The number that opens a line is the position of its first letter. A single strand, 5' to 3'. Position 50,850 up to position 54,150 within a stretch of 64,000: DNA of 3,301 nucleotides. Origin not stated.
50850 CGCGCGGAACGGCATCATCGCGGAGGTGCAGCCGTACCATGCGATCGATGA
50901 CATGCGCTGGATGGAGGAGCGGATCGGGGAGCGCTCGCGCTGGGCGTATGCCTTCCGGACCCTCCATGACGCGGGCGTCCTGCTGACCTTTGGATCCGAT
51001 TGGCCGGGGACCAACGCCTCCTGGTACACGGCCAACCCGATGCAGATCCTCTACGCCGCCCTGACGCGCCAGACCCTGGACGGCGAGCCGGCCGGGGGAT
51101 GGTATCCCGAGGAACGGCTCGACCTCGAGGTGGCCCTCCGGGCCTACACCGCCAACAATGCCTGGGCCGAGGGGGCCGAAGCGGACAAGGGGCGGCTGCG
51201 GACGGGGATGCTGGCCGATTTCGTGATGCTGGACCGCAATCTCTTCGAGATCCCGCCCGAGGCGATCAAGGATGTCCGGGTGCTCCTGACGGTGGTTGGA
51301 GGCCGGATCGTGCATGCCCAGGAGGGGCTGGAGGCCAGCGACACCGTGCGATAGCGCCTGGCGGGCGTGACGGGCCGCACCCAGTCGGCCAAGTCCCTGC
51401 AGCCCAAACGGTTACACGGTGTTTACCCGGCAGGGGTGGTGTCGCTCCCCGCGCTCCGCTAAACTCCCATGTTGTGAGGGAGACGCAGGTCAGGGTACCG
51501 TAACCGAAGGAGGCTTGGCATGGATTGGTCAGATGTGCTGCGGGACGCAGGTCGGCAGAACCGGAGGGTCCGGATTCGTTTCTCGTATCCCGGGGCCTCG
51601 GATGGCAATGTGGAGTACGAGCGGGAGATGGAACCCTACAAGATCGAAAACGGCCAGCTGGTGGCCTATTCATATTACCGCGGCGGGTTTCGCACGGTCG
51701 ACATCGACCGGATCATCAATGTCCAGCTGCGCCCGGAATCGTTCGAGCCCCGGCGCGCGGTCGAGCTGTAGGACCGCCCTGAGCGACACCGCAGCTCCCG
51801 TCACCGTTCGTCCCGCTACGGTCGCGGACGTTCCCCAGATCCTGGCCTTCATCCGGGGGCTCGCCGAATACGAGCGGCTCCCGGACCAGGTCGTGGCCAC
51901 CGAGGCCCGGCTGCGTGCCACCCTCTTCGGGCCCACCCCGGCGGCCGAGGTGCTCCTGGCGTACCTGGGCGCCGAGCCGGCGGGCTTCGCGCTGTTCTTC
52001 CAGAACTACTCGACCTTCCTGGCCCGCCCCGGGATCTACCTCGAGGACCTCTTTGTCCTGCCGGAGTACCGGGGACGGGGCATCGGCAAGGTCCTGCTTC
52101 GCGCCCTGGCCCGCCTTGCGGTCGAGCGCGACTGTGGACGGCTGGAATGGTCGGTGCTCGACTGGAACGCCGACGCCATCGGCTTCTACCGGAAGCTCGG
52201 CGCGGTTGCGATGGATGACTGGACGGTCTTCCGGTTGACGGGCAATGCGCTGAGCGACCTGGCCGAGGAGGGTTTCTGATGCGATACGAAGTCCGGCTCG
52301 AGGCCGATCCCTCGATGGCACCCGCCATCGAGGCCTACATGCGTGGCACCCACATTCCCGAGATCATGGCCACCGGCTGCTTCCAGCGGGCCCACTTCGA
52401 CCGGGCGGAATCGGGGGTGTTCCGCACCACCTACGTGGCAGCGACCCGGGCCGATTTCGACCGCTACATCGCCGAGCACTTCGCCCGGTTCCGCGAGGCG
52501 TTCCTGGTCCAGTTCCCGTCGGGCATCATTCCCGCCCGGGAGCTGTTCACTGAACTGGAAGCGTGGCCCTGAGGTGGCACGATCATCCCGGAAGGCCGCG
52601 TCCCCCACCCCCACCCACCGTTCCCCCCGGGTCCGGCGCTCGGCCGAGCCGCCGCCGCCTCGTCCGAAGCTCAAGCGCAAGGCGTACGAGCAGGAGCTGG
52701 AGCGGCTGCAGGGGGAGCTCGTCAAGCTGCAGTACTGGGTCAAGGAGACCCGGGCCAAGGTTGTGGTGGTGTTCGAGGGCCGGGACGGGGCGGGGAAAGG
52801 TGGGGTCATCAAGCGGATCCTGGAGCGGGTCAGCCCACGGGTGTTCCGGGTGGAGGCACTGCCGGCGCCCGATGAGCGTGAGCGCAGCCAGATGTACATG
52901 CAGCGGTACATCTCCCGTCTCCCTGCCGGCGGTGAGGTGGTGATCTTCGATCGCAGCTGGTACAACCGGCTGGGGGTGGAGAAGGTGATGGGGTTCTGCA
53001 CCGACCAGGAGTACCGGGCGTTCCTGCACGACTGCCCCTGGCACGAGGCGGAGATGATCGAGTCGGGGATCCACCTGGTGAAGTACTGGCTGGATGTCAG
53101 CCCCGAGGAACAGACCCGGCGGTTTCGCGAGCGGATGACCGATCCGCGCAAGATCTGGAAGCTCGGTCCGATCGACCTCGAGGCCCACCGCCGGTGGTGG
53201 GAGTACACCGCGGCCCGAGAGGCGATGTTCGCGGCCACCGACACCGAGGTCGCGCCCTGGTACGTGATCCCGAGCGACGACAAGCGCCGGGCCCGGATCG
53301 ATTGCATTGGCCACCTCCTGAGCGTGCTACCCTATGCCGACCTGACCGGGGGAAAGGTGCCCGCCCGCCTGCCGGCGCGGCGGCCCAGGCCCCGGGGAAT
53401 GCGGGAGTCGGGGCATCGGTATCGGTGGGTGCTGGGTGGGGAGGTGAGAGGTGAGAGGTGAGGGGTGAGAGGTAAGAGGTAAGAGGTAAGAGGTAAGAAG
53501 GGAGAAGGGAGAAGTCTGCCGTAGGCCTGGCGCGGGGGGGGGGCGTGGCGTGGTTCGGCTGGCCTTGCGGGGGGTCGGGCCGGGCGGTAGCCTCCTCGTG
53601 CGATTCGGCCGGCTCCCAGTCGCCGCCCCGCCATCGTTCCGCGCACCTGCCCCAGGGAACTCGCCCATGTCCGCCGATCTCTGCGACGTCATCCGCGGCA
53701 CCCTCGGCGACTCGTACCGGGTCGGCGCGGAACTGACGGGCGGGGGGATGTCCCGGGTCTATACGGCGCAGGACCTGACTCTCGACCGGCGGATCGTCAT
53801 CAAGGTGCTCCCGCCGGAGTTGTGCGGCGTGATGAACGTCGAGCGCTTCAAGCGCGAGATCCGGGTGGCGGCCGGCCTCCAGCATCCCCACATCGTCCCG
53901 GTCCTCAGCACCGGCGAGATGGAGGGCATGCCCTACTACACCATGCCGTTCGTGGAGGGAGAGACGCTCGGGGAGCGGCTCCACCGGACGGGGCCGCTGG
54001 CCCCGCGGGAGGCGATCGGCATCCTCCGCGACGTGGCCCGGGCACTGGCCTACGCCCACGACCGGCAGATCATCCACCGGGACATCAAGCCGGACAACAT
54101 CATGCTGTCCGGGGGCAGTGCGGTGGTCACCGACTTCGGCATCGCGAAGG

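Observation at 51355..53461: Tightly overlapping WYL / GNAT / DUF4286 / PPK2 unit in which the GNAT lacks its own clean start codon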

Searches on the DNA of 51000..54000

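Call 74: search_rna_families(source=window, start=51000, end=54000, threshold=evalue, max_evalue=1)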
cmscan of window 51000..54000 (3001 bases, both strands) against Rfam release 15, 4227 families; matches with E-value up to 1: 0.
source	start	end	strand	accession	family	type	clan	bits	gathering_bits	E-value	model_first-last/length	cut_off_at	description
